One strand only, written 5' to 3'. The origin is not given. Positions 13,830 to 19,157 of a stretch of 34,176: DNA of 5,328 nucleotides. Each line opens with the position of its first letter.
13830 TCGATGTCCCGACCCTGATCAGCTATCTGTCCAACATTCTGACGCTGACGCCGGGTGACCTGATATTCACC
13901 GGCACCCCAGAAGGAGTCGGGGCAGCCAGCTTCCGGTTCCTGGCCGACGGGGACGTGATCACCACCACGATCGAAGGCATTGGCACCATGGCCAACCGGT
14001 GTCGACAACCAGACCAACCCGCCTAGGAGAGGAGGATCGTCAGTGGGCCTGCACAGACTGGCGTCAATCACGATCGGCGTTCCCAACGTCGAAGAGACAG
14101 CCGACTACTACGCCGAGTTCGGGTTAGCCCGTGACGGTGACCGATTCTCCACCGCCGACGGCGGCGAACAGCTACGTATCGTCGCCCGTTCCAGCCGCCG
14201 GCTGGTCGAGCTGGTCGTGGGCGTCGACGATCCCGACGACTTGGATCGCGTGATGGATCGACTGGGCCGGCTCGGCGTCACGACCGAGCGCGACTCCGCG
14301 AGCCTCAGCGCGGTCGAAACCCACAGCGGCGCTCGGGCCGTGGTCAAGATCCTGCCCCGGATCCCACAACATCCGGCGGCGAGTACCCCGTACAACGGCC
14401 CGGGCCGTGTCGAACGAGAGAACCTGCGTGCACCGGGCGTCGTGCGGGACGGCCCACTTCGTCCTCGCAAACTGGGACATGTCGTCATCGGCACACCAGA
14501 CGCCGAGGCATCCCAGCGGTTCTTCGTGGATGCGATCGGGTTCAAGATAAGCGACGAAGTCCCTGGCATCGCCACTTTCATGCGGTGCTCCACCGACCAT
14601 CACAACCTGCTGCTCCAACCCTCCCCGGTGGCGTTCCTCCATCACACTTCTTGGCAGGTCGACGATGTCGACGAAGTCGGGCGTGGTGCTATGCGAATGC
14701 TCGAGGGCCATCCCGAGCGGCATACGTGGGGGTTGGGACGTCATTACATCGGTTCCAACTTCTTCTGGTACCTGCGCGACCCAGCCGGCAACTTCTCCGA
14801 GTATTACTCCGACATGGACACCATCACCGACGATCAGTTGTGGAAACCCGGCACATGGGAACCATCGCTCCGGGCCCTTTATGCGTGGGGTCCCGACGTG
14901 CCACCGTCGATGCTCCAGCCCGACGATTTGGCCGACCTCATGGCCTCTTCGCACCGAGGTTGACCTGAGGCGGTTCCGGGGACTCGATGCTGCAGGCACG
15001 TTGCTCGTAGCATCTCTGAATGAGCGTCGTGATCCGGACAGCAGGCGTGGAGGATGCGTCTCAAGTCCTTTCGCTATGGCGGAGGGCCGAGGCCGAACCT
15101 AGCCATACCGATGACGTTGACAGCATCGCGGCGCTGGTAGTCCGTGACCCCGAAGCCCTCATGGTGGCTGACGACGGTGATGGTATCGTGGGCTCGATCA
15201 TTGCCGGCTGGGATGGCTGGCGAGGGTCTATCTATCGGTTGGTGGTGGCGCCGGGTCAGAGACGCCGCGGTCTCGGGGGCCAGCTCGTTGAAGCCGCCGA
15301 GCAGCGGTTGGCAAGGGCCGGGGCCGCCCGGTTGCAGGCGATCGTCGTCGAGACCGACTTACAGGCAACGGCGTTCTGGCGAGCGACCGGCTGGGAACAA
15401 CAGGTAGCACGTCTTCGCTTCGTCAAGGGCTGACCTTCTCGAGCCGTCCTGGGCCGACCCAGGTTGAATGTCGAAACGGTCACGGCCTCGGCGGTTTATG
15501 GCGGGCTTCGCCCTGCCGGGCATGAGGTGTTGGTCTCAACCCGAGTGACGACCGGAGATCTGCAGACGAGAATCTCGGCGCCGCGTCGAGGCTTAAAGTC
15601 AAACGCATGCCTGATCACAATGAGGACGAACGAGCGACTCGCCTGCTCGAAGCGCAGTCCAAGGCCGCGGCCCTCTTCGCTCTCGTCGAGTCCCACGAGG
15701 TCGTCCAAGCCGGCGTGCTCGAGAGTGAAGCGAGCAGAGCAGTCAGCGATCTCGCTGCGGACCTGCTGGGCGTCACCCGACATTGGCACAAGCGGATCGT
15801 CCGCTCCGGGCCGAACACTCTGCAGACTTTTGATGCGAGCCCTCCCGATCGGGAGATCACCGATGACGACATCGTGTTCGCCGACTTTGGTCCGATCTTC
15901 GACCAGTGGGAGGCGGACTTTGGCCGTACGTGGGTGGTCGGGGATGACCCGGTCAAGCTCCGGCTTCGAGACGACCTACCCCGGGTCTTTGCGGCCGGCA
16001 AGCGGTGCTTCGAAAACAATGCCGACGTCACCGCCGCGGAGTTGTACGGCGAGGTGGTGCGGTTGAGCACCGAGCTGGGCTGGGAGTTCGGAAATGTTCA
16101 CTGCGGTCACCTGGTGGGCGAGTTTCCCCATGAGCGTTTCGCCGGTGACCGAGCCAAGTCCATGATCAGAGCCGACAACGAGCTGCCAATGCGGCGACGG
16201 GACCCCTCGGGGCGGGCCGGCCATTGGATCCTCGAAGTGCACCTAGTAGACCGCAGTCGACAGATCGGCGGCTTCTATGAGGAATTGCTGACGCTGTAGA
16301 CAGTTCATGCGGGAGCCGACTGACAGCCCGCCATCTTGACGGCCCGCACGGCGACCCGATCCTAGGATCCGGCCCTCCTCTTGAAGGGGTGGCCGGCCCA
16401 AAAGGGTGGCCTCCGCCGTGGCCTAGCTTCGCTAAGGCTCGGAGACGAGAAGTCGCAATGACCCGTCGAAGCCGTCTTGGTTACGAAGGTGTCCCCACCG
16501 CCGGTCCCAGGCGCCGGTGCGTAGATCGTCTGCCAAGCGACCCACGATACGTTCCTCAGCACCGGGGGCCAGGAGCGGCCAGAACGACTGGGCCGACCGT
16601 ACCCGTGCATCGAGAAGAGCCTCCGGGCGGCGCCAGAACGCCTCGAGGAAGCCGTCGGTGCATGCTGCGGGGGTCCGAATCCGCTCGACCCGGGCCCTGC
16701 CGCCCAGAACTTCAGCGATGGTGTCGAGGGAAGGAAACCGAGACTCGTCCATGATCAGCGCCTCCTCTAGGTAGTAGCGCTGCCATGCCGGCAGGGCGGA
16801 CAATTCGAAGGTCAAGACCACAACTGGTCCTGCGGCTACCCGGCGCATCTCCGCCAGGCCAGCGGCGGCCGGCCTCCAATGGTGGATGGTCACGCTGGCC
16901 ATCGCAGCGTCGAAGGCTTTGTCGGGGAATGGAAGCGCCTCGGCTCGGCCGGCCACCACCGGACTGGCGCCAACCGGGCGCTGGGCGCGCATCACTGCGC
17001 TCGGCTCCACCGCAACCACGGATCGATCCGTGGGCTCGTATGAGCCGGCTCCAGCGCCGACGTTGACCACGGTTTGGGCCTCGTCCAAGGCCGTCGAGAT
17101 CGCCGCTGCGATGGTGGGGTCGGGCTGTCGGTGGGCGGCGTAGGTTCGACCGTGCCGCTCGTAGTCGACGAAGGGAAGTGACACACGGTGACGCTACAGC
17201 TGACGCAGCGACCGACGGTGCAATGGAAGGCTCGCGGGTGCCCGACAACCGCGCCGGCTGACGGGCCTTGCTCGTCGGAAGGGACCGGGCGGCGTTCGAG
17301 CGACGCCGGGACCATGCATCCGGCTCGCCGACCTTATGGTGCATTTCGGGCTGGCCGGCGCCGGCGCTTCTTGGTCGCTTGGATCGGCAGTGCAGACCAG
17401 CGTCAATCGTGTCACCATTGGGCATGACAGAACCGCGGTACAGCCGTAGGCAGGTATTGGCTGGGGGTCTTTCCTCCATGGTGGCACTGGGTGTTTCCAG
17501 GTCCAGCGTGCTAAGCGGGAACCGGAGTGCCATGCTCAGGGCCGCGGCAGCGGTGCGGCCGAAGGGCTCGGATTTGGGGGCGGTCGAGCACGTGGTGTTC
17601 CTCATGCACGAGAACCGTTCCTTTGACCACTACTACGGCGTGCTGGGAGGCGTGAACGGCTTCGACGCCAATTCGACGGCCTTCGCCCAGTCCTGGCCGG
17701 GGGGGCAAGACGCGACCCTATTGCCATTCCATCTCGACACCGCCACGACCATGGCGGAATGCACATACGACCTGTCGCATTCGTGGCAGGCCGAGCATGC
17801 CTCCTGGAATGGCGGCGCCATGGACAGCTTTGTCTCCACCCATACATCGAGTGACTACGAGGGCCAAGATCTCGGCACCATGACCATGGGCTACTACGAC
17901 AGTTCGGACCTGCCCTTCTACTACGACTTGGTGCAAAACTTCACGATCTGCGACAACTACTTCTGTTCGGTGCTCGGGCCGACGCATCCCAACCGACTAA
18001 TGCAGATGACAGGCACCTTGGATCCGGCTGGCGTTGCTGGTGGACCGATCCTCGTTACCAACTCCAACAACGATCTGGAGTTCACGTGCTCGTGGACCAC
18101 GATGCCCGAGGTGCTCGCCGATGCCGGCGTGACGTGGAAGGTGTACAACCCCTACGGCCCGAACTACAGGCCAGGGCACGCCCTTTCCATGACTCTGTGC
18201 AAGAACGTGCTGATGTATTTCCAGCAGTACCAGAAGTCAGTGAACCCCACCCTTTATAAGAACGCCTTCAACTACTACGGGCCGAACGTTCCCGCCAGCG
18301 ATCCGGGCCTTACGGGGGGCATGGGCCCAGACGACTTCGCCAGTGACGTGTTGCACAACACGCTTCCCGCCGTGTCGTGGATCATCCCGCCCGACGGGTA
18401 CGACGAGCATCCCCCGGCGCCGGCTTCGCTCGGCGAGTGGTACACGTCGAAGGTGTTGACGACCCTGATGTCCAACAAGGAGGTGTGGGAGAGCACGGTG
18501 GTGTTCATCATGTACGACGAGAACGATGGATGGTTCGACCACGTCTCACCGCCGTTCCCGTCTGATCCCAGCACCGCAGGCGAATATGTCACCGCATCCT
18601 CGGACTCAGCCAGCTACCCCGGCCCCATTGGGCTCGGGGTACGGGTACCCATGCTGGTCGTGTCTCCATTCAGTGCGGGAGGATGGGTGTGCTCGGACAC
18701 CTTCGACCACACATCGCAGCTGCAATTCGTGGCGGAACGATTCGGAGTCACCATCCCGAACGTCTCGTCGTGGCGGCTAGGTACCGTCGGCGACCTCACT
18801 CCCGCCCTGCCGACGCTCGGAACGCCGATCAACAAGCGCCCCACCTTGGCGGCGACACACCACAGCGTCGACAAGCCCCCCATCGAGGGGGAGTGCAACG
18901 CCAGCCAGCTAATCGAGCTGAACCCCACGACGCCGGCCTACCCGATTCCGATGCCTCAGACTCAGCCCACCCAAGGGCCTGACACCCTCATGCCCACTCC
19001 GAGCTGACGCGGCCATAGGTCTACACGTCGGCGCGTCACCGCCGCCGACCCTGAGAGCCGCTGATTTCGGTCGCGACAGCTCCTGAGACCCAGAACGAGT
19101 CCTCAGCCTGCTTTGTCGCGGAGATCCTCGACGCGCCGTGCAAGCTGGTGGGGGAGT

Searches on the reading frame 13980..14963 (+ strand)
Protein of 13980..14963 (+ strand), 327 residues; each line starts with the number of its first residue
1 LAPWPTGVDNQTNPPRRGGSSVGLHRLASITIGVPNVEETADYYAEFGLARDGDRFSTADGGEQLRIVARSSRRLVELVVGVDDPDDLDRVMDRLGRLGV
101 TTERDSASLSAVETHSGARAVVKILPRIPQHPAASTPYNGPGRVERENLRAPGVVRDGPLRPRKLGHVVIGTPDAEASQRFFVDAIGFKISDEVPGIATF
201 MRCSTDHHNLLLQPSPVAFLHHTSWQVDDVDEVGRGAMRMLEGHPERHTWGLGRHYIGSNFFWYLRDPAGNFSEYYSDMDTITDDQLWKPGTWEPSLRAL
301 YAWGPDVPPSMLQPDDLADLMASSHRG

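Call 21: search_protein_families(library=pfam, proteins=[window:13980-14963:+], max_evalue=0.0001)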
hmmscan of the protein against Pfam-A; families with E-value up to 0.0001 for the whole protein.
window:13980-14963:+ (327 aa): 2 families
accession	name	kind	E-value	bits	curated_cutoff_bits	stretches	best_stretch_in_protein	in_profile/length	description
PF00903.31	Glyoxalase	-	8e-16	59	20.6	1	164-272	1-118/121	Glyoxalase/Bleomycin resistance protein/Dioxygenase superfamily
PF13669.12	Glyoxalase_4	-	1.8e-05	25.4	27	0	30-110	3-84/109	Glyoxalase/Bleomycin resistance protein/Dioxygenase superfamily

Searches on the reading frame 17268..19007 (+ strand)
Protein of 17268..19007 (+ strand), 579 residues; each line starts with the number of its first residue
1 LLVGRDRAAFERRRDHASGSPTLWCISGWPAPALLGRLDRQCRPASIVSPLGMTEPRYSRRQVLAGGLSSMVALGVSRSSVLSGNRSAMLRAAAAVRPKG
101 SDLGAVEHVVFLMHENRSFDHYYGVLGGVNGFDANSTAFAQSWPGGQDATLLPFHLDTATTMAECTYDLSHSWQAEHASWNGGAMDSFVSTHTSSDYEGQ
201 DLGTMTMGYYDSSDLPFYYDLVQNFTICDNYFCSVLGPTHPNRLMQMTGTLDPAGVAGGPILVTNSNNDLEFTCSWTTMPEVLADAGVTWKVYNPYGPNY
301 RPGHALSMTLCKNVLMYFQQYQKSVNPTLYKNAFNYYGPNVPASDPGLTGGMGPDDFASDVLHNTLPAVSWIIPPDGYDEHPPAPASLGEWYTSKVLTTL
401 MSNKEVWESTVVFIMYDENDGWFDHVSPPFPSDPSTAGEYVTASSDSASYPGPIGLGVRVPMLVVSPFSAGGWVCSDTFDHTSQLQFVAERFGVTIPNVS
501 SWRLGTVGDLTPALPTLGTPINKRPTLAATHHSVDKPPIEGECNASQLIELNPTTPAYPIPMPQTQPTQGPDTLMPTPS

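Call 21: search_protein_families(library=pfam, proteins=[window:17268-19007:+], max_evalue=0.0001)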
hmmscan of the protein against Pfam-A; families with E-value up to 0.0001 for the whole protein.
window:17268-19007:+ (579 aa): 1 family
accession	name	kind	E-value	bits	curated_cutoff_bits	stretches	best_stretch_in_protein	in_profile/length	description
PF04185.19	Phosphoesterase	-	6.9e-108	361.4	23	1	106-494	1-355/356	Phosphoesterase family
